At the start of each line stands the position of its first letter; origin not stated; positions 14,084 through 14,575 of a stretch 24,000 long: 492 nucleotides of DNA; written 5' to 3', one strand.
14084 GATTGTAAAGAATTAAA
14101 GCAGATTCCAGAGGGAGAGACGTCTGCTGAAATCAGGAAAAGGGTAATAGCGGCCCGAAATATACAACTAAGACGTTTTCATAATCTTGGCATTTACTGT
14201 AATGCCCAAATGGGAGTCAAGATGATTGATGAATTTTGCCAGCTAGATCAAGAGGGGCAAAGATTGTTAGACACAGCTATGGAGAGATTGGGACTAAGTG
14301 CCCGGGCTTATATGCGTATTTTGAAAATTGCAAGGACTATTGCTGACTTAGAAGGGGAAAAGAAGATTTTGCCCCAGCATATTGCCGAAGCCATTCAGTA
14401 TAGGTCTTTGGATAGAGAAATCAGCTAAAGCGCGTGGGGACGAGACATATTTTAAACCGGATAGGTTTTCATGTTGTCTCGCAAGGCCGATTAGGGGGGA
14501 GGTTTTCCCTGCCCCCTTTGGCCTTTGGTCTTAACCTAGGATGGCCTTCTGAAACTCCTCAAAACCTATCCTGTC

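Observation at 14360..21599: GC-rich ~7.1 kb efflux island bracketed by a duplicated yifB/comM 3' end, abutting tRNA-Phe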

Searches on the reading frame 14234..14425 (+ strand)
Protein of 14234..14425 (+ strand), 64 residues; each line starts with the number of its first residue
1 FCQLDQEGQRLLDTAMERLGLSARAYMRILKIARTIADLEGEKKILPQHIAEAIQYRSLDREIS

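Call 72: find_related_loci(query=window:14234-14425:+, collection=viral_contigs, flank=6000)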
Query seq(64 aa) (64 aa) in viral_contigs; peptide patterns used: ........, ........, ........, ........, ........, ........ (x = any residue, [..] = any of these).
29 stretches matched a pattern; 8 encode a relative of the query (tblastn E <= 1e-3); 8 distinct loci.
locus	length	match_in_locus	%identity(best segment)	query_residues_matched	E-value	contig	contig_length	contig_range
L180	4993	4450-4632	67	2-62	2e-24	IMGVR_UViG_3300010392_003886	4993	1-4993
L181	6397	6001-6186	69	1-62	2e-24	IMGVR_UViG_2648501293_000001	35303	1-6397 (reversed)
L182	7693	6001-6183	61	1-61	4e-22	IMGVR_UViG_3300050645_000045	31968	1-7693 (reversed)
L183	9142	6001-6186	61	1-62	1e-21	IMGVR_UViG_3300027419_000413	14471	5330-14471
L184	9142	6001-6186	61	1-62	1e-21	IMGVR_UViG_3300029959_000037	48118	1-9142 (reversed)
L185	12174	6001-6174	57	3-60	5e-18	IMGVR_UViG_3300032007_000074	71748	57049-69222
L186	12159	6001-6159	45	11-63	5e-11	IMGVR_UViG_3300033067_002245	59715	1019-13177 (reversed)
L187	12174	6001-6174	45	3-58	3e-9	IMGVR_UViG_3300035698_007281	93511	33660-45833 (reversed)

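Call 77: search_protein_families(library=pfam, proteins=[L182:4173-5837:+, L182:5782-6198:+, L182:6122-7240:+, L182:942-3890:+, L186:5046-5627:+, L186:5653-6180:+, L186:6265-6744:+, L187:5980-6363:+, L187:7571-8548:+, L187:2372-3805:-], max_evalue=0.001)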
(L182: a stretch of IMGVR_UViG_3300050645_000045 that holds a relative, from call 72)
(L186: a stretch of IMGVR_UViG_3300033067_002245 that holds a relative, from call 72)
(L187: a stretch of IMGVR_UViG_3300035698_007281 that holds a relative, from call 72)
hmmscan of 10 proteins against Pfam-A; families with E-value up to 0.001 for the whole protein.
L182:4173-5837:+ (555 aa): 3 families
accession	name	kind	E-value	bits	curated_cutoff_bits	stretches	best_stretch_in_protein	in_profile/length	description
PF07508.19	Recombinase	-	2e-25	89.4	21.1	1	185-289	1-101/102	Recombinase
PF00239.26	Resolvase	-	7.2e-19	68.8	23.3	1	15-164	2-144/145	Resolvase, N terminal domain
PF13408.12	Zn_ribbon_recom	-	8e-10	39.4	25.3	1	312-377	2-57/58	Recombinase zinc beta ribbon domain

L182:5782-6198:+ (139 aa): 1 family
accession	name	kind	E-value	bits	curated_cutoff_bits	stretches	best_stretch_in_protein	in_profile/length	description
PF13335.12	Mg_chelatase_C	-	3.1e-32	111.4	26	1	36-130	3-94/94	Magnesium chelatase, subunit ChlI C-terminal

L182:6122-7240:+ (373 aa): 3 families
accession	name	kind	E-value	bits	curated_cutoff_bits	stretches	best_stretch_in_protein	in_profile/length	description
PF02481.21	DNA_processg_A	-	4.7e-78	261.6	29.6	1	87-292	2-210/212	DNA recombination-mediator protein A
PF01978.25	TrmB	-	5.4e-05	23.4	25.6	1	315-364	5-54/68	Sugar-specific transcriptional regulator TrmB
PF17782.7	DprA_WH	-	0.00022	21.6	22.9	1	316-365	10-58/61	DprA winged helix domain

L182:942-3890:+ (983 aa): 2 families
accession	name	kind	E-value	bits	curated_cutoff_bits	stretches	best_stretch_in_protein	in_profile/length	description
PF06605.17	Prophage_tail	-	8.2e-17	62.1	31.3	2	165-276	31-135/250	Prophage endopeptidase tail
PF24049.1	YOMG_N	-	1e-13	51.5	27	1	21-111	2-89/89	YOMG N-terminal domain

L186:5046-5627:+ (194 aa): 0 families

L186:5653-6180:+ (176 aa): 1 family
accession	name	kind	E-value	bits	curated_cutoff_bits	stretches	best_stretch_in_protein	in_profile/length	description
PF13335.12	Mg_chelatase_C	-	2.4e-07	31.7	26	1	109-163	40-94/94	Magnesium chelatase, subunit ChlI C-terminal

L186:6265-6744:+ (160 aa): 1 family
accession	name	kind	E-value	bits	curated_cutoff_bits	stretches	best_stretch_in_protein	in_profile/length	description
PF07275.16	ArdA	-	2.3e-06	28.7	27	1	16-136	41-148/155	Antirestriction protein (ArdA)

L187:5980-6363:+ (128 aa): 0 families

L187:7571-8548:+ (326 aa): 1 family
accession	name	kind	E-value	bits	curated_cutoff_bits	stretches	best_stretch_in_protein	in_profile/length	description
PF06067.16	DUF932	-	1.4e-52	179.2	23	1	80-291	2-211/227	Domain of unknown function (DUF932)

L187:2372-3805:- (478 aa): 0 families
